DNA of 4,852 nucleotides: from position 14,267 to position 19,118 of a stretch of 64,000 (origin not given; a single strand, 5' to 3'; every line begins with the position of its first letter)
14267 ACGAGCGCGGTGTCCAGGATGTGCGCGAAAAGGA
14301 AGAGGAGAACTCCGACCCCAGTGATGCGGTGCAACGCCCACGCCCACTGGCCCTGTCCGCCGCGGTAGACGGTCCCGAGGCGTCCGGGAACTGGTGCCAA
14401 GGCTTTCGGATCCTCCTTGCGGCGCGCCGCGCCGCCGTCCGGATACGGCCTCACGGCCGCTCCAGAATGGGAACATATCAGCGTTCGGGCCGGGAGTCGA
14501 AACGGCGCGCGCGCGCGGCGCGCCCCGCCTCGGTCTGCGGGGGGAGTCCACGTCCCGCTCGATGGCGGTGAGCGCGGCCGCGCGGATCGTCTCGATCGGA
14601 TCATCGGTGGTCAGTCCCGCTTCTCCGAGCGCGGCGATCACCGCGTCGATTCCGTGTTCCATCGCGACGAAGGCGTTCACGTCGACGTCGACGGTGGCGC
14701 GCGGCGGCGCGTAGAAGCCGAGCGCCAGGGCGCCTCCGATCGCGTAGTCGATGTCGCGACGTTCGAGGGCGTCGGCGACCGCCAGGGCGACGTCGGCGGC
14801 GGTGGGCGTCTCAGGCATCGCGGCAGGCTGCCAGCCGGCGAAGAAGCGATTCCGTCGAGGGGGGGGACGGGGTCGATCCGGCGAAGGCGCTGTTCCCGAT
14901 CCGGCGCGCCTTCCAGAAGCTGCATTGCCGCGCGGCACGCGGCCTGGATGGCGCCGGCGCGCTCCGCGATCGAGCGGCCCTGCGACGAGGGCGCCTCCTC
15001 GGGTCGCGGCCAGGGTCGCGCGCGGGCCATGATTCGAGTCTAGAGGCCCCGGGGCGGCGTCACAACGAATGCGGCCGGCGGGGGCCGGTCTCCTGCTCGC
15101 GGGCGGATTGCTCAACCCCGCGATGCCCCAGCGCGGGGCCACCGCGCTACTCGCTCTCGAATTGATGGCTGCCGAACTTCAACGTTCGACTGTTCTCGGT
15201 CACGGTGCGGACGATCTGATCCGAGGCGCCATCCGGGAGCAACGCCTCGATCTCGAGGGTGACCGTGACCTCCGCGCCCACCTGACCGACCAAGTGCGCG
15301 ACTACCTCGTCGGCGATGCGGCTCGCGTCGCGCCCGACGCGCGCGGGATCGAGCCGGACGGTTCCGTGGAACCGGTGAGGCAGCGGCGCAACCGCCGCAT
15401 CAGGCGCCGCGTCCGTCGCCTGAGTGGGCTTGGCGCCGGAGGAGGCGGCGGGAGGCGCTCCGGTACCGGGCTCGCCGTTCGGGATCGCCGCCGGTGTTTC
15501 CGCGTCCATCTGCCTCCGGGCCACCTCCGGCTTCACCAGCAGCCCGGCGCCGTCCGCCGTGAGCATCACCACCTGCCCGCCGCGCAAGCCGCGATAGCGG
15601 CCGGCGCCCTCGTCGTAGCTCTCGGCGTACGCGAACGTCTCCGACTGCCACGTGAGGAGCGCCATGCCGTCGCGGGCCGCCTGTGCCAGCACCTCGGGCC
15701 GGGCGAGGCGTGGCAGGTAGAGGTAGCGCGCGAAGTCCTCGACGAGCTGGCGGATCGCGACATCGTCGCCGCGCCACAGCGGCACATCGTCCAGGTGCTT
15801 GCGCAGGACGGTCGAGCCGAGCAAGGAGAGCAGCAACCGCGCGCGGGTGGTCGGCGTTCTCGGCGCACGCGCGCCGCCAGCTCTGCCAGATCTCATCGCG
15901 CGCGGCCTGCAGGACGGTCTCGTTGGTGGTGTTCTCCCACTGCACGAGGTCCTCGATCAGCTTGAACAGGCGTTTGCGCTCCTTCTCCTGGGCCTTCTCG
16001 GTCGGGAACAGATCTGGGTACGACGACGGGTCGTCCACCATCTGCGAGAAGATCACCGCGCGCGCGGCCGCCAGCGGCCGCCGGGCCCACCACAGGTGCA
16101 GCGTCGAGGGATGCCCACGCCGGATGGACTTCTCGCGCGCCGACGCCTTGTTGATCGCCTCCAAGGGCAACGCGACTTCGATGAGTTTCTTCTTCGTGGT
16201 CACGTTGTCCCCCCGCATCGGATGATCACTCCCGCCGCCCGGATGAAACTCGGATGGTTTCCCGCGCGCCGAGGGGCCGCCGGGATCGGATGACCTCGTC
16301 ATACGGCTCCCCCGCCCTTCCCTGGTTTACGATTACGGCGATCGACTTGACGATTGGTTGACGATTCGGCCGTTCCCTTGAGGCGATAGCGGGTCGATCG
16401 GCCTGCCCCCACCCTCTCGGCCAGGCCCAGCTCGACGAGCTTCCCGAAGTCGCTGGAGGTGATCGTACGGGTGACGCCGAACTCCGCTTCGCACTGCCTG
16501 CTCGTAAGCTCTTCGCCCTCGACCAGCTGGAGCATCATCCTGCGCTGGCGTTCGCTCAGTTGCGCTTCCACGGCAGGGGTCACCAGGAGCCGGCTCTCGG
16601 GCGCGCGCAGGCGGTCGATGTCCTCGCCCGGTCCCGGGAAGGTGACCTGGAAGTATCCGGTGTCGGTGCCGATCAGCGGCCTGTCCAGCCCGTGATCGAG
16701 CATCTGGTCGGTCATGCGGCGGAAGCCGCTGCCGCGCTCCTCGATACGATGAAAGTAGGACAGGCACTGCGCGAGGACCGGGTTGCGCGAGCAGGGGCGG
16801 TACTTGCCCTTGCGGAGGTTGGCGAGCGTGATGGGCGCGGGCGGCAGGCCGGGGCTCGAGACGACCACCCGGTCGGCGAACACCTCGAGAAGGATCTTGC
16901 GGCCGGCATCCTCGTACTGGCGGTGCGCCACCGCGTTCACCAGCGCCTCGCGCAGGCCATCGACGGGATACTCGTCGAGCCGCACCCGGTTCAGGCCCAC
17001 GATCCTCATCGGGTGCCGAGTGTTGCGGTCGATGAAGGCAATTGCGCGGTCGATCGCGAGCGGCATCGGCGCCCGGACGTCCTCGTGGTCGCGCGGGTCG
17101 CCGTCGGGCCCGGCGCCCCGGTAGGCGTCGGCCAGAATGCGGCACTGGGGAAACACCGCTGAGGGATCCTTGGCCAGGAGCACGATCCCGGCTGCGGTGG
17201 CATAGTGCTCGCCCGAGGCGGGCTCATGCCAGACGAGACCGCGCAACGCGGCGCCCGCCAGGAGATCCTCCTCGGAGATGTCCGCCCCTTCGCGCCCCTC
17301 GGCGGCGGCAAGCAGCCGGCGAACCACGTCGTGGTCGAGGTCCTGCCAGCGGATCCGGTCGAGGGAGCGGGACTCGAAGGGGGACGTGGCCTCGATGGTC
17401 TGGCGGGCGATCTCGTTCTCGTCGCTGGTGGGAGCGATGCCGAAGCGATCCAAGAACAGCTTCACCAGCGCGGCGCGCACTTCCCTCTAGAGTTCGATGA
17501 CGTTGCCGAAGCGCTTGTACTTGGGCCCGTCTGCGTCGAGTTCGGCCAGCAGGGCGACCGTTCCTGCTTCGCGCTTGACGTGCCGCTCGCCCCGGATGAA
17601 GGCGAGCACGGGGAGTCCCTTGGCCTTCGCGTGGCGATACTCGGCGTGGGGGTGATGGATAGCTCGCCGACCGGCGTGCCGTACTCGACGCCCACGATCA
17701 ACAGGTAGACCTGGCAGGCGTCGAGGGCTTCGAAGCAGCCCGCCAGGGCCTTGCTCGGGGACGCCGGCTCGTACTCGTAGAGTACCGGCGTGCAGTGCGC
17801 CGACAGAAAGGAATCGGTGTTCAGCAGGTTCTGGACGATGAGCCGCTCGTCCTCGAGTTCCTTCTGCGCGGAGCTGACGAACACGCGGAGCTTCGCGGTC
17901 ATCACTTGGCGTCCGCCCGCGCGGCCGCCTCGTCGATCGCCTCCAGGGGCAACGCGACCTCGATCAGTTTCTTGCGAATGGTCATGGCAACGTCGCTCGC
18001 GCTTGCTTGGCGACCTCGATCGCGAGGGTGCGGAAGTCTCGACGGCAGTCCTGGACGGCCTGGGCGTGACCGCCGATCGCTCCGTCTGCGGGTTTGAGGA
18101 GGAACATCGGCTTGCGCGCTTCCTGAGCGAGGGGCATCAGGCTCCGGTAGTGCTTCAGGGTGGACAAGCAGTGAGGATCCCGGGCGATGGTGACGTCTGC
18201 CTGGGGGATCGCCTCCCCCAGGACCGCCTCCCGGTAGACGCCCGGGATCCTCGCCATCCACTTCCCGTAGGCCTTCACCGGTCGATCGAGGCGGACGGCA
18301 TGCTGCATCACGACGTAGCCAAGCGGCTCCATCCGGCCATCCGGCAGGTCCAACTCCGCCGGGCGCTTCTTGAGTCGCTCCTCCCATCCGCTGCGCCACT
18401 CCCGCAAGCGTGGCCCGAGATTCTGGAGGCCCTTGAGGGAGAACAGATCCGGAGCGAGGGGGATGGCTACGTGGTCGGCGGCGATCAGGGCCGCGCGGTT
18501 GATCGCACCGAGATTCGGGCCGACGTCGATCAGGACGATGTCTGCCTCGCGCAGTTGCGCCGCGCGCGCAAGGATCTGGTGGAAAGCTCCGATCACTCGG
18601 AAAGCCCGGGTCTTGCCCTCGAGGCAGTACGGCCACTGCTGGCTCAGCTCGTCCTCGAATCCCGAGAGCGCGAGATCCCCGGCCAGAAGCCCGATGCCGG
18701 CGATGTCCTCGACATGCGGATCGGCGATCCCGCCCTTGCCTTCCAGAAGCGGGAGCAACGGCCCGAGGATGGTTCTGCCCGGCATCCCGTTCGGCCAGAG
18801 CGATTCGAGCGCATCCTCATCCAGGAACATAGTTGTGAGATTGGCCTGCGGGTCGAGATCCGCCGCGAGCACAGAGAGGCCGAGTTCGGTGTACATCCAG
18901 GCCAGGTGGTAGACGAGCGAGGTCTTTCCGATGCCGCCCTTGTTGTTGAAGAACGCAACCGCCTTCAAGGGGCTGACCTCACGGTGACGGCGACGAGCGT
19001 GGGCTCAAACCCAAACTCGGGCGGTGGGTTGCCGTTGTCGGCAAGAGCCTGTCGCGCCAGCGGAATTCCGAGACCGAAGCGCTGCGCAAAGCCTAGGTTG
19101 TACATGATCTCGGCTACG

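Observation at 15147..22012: Decayed defence island: two DUF1156-type methyltransferase cassette remnants, each translationally coupled (ATGA) to a gene next to or containing a HATPase_c_4 domain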

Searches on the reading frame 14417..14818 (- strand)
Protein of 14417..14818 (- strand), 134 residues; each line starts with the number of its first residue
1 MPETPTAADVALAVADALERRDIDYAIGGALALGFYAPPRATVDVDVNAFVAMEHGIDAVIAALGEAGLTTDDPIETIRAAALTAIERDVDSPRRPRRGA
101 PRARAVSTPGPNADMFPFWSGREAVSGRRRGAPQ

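Call 63: search_protein_families(library=pfam, proteins=[window:14417-14818:-], max_evalue=0.01)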
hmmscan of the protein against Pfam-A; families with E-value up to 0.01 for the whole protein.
seq(134 aa): 0 families

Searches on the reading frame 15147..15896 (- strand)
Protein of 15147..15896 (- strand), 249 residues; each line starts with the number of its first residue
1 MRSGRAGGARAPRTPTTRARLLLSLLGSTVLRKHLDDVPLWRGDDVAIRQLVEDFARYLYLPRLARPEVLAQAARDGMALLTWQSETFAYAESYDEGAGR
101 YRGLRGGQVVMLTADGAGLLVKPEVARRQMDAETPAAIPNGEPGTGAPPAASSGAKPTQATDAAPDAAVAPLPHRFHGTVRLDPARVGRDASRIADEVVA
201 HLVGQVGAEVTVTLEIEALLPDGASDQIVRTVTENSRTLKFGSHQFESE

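Call 3: search_protein_families(library=pfam, proteins=[window:15147-15896:-], max_evalue=0.01)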
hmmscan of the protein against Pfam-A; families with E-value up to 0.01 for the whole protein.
window:15147-15896:- (249 aa): 0 families

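Call 5: search_protein_families(library=padloc, proteins=[window:15147-15896:-], max_evalue=0.01)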
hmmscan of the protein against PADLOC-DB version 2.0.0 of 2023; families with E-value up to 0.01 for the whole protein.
window:15147-15896:- (249 aa): 1 family
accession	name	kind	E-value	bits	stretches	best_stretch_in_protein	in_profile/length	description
PDLC00662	HmaC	-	4.6e-43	145.6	1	21-247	710-940/941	AAA+ ATPase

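Call 6: search_protein_families(library=ncbifam, proteins=[window:15147-15896:-], max_evalue=0.01)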
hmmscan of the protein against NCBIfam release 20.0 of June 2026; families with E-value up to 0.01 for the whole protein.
window:15147-15896:- (249 aa): 0 families

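Call 52: find_encoding_contigs(protein=window:15147-15896:-, flank=10000, max_places=6)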
Protein window:15147-15896:- (249 aa): 1 contig read that carries it; 1 place shown.
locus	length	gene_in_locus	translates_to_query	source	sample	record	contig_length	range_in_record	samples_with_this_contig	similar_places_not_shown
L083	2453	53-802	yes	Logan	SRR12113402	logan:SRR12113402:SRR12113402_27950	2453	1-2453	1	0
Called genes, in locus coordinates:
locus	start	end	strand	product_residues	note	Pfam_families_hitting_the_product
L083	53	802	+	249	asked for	-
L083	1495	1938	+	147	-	PF01127:Sdh_cyt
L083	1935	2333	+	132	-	PF01127:Sdh_cyt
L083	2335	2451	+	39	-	?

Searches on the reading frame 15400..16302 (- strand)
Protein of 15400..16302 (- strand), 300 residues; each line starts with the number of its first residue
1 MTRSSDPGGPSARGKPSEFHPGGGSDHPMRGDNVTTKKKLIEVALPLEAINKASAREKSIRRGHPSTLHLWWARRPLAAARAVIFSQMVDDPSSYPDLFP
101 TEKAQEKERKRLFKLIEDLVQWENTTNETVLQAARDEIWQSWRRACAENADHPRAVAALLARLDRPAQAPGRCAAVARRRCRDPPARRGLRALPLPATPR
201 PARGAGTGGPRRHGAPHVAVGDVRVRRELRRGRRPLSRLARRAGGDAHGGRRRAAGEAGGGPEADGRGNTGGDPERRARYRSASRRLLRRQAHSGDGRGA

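Call 3: search_protein_families(library=pfam, proteins=[window:15400-16302:-], max_evalue=0.01)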
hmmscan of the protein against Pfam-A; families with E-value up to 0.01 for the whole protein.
window:15400-16302:- (300 aa): 1 family
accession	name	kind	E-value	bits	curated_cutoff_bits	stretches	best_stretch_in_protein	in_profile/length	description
PF06634.17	DUF1156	-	1.8e-31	108.5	24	1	44-115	1-73/73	Protein of unknown function (DUF1156)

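Call 5: search_protein_families(library=padloc, proteins=[window:15400-16302:-], max_evalue=0.01)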
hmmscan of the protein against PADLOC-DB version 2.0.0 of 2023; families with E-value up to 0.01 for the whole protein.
window:15400-16302:- (300 aa): 4 families
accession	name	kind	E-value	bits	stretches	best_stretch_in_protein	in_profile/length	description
PDLC00660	HmaB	-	1.4e-60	203.3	1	33-156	4-131/967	DNA-adenine methylase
PDLC00661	HmaB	-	1.2e-56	190.2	1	33-156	3-130/973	DNA-adenine methylase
PDLC03233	MTase_II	-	1.2e-05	22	1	33-88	27-82/731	Type II methyltransferase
PDLC03352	MTase_II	-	0.00062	15.7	1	45-89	11-55/1023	Type II methyltransferase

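Call 6: search_protein_families(library=ncbifam, proteins=[window:15400-16302:-], max_evalue=0.01)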
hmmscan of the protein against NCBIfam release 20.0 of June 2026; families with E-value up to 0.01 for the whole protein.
window:15400-16302:- (300 aa): 0 families

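Call 51: find_encoding_contigs(protein=window:15400-16302:-, flank=10000, max_places=6)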
Protein window:15400-16302:- (300 aa): no gene with exactly this product is on record in the collection.

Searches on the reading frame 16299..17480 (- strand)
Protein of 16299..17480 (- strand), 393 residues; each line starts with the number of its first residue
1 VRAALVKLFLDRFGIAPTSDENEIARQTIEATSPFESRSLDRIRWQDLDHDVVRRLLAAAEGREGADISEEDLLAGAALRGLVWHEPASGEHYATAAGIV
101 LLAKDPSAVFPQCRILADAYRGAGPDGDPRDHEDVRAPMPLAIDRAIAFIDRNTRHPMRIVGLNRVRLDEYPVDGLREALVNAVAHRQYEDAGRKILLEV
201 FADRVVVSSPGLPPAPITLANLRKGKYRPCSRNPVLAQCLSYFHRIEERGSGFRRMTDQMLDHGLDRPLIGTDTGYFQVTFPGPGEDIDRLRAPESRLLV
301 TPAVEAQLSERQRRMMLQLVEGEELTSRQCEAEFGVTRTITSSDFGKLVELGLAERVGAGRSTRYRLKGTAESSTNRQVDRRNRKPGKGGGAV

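Call 3: search_protein_families(library=pfam, proteins=[window:16299-17480:-], max_evalue=0.01)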
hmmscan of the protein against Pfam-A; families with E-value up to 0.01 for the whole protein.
window:16299-17480:- (393 aa): 3 families
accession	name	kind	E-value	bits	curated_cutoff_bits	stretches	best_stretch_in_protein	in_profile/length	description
PF13749.12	HATPase_c_4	-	4.4e-23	81.5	26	1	193-281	1-89/89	Putative ATP-dependent DNA helicase recG C-terminal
PF22168.2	DIP2311-like_C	-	0.00029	21.5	27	1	334-368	29-63/63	Transcriptional regulator DIP2311-like, C-terminal domain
PF01022.26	HTH_5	-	0.0021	18.3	22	1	312-355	3-46/47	Bacterial regulatory protein, arsR family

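Call 5: search_protein_families(library=padloc, proteins=[window:16299-17480:-], max_evalue=0.01)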
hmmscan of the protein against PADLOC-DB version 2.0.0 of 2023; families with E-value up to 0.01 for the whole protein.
window:16299-17480:- (393 aa): 3 families
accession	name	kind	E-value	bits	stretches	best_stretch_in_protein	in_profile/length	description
PDLC02402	Aga_SIR2-PNTD1-PNTD2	-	1e-08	31.8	1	29-261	305-540/876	Class I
PDLC02394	pAgo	-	1.6e-07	27.4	1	35-212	177-355/1121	-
PDLC02418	Aga_SIR2-Kinase-PNTD1-PNTD2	-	3.3e-06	23.6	1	169-262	318-419/756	Class I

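Call 6: search_protein_families(library=ncbifam, proteins=[window:16299-17480:-], max_evalue=0.01)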
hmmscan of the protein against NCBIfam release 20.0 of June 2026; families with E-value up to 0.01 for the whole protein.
window:16299-17480:- (393 aa): 1 family
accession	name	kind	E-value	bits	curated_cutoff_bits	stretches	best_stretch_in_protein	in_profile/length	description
NF033788.1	HTH_metalloreg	subfamily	0.00033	20.4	55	1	308-369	8-70/77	metalloregulator ArsR/SmtB family transcription factor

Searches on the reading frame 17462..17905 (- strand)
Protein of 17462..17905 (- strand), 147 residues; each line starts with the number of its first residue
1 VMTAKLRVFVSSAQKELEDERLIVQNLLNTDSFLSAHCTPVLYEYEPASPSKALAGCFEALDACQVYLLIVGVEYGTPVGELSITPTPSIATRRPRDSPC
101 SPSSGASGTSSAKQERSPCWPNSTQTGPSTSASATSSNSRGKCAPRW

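Call 3: search_protein_families(library=pfam, proteins=[window:17462-17905:-], max_evalue=0.01)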
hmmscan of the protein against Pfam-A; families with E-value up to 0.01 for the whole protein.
window:17462-17905:- (147 aa): 1 family
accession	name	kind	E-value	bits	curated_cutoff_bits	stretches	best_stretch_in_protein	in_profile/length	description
PF13271.11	DUF4062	-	4.4e-15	56.1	24.7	1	7-85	1-75/82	Domain of unknown function (DUF4062)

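Call 5: search_protein_families(library=padloc, proteins=[window:17462-17905:-], max_evalue=0.01)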
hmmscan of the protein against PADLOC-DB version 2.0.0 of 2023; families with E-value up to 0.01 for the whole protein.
window:17462-17905:- (147 aa): 0 families

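Call 6: search_protein_families(library=ncbifam, proteins=[window:17462-17905:-], max_evalue=0.01)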
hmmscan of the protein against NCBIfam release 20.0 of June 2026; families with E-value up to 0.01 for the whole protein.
window:17462-17905:- (147 aa): 0 families

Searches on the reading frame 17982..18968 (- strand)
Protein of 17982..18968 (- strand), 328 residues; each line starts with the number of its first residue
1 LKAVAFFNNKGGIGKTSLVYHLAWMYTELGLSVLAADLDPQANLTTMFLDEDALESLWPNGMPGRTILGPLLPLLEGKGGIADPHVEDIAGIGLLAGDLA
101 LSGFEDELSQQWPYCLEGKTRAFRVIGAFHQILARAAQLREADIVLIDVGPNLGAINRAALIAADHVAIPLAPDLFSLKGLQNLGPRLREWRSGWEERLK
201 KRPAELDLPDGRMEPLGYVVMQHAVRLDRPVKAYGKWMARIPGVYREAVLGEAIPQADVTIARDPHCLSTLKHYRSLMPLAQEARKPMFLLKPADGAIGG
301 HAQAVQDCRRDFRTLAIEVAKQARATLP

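Call 3: search_protein_families(library=pfam, proteins=[window:17982-18968:-], max_evalue=0.01)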
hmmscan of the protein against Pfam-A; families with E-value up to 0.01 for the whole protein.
window:17982-18968:- (328 aa): 5 families
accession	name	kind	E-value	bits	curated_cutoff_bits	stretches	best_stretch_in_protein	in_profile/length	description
PF13614.12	AAA_31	-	5.8e-25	88.7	27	1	1-196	1-172/177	AAA domain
PF01656.29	CbiA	-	2.3e-11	44.2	25.4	1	4-134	1-67/125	CobQ/CobB/MinD/ParA nucleotide binding domain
PF09140.17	MipZ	-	2.4e-05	24.2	20.7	1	4-50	3-49/262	ATPase MipZ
PF06564.18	CBP_BcsQ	-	0.0004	20.4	21.3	1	1-48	1-48/234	Cellulose biosynthesis protein BcsQ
PF02374.21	ArsA_ATPase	-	0.0032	17.2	24.3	1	4-48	3-47/305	Anion-transporting ATPase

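Call 5: search_protein_families(library=padloc, proteins=[window:17982-18968:-], max_evalue=0.01)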
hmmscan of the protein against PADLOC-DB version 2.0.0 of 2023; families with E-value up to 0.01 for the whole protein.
window:17982-18968:- (328 aa): 1 family
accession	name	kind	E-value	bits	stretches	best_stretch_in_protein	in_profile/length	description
PDLC04559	PDC-M28B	-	8.6e-05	19.8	1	2-39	129-166/438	-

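Call 6: search_protein_families(library=ncbifam, proteins=[window:17982-18968:-], max_evalue=0.01)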
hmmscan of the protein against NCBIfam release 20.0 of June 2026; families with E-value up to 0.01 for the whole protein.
window:17982-18968:- (328 aa): 11 families
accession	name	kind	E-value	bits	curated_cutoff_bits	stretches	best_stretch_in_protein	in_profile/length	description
NF041546.1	ParA_partition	equivalog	1.1e-16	60.9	180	2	4-46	2-44/203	ParA family partition ATPase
TIGR03453.1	partition_RepA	equivalog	1.2e-15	57.3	348.45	2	3-48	106-151/387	plasmid partitioning protein RepA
TIGR03371.1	cellulose_yhjQ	equivalog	3.2e-11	43.2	157.85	1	1-48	1-48/246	cellulose biosynthesis protein BcsQ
NF010443.0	PRK13869.1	subfamily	6.3e-09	35.1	446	1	2-47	122-167/405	plasmid-partitioning protein RepA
NF047398.1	AAA_KGGVGR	domain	7.8e-05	23.1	90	1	1-48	2-50/190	KGGVGR-motif variant AAA ATPase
NF010259.0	PRK13705.1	equivalog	0.00048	19.2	725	0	137-178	230-271/388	plasmid-partitioning protein SopA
TIGR01969.1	minD_arch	subfamily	0.00073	18.8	201.75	0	4-51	3-51/251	cell division ATPase MinD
TIGR04291.1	arsen_driv_ArsA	equivalog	0.00093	18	650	1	5-50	6-51/565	arsenical pump-driving ATPase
NF041283.1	PrgP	equivalog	0.0035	16.7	400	0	4-48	5-50/297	ParA superfamily DNA segregation protein PrgP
NF007460.0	PRK10037.1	equivalog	0.0096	15.4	399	0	8-52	8-51/250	cellulose biosynthesis protein BcsQ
NF033200.1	F430_CfbC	exception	0.0096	15.3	402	0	4-50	3-48/260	Ni-sirohydrochlorin a,c-diamide reductive cyclase ATP-dependent reductase subunit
